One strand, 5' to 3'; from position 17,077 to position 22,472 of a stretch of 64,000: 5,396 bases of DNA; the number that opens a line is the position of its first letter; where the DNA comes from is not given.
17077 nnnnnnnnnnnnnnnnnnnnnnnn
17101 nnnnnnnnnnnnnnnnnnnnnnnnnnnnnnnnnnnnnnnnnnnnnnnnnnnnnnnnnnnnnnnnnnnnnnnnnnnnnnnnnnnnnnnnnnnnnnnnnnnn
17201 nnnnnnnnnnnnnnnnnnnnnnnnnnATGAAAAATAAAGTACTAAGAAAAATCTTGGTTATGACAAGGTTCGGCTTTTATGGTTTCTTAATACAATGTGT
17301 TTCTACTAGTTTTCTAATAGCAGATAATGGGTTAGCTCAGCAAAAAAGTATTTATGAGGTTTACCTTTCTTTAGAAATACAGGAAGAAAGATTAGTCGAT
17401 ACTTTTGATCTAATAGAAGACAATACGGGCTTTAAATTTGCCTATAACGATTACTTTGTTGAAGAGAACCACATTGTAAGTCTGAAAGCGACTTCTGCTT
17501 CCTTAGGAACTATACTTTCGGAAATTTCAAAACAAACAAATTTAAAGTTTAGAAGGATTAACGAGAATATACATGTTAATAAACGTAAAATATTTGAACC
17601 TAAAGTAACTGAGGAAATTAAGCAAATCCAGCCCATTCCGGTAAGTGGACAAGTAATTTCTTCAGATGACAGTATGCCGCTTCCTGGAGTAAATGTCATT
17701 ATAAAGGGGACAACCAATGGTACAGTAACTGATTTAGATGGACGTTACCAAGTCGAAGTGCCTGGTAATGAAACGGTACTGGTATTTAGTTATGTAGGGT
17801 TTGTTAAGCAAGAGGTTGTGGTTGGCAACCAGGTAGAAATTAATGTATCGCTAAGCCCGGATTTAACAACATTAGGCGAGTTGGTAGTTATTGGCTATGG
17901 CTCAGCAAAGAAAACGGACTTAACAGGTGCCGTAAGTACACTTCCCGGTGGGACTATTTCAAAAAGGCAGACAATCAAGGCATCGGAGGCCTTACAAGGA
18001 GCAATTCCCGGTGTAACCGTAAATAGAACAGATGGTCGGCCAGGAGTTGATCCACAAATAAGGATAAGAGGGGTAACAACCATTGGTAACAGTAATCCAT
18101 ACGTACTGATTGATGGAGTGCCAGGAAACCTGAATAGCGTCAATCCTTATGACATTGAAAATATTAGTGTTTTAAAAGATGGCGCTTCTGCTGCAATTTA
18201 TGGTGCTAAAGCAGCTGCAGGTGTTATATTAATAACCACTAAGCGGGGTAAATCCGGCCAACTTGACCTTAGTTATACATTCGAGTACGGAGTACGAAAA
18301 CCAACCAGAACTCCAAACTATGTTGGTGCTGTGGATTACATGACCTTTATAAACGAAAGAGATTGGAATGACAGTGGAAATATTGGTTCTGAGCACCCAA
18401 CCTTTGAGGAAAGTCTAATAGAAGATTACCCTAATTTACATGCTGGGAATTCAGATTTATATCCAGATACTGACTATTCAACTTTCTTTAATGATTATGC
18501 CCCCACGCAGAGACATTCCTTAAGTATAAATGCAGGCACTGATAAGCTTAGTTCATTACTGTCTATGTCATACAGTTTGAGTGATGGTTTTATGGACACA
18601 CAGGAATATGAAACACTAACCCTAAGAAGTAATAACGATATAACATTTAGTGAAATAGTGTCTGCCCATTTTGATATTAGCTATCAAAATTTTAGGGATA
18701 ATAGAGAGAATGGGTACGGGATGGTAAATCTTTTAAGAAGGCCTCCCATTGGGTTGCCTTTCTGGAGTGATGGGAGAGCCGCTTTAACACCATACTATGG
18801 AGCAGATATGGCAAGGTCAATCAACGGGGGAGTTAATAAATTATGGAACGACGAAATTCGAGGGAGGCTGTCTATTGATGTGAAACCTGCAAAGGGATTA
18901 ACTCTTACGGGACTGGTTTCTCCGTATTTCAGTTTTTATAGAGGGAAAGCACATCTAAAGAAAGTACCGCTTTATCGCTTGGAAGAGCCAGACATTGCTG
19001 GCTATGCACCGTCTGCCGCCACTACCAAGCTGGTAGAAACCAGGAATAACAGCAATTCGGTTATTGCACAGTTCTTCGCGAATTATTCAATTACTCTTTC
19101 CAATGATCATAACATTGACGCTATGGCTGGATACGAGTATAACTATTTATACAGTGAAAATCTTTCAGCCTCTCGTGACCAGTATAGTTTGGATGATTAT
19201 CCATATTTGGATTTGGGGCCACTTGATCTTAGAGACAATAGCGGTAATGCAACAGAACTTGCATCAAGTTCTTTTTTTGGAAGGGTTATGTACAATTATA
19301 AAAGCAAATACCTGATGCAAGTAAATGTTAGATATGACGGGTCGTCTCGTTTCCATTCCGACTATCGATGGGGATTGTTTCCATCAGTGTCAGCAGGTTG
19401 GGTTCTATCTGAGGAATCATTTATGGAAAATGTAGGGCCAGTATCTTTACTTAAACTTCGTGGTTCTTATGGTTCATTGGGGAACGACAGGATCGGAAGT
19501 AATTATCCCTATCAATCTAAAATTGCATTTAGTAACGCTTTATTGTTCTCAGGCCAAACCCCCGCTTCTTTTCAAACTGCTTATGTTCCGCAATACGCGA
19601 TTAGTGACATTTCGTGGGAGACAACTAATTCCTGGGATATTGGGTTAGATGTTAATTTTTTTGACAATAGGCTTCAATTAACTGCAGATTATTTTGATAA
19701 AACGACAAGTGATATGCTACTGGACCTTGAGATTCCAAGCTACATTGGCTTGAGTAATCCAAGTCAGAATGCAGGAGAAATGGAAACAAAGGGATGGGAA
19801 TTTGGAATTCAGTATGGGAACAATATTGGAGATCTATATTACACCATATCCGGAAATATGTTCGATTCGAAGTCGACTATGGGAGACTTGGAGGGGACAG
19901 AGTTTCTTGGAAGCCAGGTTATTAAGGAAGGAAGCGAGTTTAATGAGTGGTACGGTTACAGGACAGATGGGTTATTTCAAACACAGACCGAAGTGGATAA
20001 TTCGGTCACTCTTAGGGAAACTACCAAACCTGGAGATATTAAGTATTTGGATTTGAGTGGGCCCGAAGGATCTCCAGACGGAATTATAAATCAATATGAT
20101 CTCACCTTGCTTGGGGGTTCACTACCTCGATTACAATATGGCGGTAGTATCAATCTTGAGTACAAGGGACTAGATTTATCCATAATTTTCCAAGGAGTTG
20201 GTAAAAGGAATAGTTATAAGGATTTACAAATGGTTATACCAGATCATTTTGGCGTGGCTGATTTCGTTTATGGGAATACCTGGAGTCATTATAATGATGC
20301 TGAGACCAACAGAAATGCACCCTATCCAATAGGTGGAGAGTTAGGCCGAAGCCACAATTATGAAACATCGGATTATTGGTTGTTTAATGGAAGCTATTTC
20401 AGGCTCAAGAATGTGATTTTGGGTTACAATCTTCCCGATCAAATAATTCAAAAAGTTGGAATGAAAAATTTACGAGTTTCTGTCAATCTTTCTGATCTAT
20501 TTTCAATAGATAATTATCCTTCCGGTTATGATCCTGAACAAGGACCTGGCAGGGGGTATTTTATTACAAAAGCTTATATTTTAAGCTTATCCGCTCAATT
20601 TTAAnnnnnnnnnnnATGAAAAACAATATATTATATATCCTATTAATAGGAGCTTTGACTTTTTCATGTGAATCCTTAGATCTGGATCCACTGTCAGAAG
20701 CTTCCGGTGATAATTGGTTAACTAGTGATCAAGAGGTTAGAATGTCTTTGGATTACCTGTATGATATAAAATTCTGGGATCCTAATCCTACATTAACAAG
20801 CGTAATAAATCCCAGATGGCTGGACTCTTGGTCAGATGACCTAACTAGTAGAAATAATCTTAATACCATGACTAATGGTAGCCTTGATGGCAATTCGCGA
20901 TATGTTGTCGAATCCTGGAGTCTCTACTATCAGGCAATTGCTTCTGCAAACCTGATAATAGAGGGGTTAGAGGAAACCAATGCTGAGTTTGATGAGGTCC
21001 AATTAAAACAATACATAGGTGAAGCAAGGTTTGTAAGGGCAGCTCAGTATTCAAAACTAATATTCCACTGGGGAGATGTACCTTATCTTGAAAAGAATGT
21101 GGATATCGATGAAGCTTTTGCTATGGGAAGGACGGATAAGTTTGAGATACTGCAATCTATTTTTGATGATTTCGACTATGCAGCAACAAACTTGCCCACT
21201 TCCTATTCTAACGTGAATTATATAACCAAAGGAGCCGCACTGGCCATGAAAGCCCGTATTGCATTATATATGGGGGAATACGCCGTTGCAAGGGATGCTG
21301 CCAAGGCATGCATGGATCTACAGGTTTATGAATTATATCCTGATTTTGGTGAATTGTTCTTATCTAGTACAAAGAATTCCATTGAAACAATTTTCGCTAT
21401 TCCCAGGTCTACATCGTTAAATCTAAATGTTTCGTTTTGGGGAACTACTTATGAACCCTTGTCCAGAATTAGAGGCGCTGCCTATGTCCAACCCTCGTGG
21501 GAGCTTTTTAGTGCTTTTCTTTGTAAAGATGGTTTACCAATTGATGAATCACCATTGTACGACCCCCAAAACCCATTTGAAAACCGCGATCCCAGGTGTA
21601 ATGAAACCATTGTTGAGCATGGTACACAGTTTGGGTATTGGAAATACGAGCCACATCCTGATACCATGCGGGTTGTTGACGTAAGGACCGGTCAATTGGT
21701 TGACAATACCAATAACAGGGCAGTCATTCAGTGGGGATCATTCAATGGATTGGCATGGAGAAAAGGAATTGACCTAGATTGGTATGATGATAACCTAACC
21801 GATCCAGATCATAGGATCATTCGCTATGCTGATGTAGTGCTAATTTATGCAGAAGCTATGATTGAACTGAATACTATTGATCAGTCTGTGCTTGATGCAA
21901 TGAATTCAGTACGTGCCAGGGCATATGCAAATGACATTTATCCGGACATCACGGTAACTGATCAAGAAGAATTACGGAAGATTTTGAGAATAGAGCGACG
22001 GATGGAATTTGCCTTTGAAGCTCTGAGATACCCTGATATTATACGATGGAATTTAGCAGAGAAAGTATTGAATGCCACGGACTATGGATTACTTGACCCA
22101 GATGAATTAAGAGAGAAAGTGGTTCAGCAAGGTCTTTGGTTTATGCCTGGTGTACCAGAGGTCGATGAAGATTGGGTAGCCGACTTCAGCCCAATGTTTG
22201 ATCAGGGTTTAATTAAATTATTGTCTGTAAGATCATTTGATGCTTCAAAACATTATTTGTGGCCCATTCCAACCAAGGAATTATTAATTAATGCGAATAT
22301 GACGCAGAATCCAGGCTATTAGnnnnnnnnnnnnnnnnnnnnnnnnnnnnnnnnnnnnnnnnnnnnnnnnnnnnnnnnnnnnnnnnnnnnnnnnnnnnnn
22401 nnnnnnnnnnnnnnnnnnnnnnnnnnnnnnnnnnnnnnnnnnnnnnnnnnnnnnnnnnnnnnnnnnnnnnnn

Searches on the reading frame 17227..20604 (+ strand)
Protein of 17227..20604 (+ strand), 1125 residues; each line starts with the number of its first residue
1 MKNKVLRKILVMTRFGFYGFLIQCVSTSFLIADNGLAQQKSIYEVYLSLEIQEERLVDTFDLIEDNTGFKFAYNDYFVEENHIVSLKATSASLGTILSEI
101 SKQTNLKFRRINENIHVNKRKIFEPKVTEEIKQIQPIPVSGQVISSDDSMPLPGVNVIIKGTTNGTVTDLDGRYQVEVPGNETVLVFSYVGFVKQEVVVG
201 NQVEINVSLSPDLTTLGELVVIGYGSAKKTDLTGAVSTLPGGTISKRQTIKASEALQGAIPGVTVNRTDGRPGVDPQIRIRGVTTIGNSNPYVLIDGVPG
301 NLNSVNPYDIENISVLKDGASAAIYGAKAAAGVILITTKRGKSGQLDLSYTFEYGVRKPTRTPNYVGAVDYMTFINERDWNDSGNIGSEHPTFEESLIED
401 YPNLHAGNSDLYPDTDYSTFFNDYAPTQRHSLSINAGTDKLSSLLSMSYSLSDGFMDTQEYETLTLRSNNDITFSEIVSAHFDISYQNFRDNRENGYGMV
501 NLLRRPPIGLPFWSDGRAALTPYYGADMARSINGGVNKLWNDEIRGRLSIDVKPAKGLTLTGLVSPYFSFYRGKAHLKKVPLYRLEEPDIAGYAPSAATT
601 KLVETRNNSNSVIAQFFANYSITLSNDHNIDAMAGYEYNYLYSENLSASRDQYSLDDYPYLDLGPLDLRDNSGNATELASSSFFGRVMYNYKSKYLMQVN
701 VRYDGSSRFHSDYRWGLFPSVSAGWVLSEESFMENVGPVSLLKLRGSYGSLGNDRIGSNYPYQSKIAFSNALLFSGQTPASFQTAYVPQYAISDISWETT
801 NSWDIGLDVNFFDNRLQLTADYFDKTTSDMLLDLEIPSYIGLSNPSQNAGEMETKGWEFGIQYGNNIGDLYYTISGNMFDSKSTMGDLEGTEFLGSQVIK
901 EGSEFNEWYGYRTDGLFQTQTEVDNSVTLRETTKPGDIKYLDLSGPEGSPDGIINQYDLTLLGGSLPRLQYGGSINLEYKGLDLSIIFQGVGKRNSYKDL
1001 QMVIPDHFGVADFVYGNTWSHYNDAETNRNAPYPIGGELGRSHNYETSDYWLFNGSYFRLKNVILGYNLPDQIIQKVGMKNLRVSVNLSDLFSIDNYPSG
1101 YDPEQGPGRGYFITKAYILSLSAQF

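Call 5: search_protein_families(library=pfam, proteins=[window:17227-20604:+])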
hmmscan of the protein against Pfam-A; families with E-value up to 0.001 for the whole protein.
window:17227-20604:+ (1125 aa): 4 families
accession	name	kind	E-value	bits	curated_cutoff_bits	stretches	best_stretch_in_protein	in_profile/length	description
PF07715.20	Plug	-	2.9e-20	73.2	23.9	1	229-333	2-107/107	TonB-dependent Receptor Plug Domain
PF13715.12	CarbopepD_reg_2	-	1.6e-18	67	32.2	1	139-221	1-88/88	CarboxypepD_reg-like domain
PF00593.30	TonB_dep_Rec_b-barrel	-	1e-15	59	27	1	584-1087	102-432/436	TonB dependent receptor-like, beta-barrel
PF13620.12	CarboxypepD_reg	-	4.9e-10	40.1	32.3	1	139-209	2-81/82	Carboxypeptidase regulatory-like domain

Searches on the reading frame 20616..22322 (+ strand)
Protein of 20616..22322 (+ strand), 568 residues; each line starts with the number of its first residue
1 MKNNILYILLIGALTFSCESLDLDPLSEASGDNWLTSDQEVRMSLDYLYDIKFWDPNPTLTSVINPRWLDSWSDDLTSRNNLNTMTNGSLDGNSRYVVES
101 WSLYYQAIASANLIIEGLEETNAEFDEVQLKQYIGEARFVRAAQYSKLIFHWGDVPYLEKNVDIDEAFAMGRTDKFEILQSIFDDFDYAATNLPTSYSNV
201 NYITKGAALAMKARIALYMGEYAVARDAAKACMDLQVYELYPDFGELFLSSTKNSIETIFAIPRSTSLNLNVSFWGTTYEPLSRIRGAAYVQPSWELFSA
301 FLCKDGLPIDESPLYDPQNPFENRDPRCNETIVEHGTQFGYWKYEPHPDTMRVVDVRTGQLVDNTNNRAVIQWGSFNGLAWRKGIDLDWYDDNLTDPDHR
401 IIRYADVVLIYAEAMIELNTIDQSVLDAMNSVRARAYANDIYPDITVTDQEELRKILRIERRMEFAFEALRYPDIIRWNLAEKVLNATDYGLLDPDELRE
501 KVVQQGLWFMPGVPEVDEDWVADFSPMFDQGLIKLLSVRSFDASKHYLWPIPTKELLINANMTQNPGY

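Call 5: search_protein_families(library=pfam, proteins=[window:20616-22322:+])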
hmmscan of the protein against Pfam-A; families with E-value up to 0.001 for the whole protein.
window:20616-22322:+ (568 aa): 3 families
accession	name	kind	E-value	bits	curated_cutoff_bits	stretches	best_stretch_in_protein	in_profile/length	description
PF07980.17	SusD_RagB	-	3.2e-43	148.9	23.1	1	285-568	37-297/297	SusD family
PF14322.12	SusD-like_3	-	6.4e-20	72.6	27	1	73-217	48-191/191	Starch-binding associating with outer membrane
PF12771.13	SusD-like_2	-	5.4e-06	26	27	1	84-200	38-155/415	Starch-binding associating with outer membrane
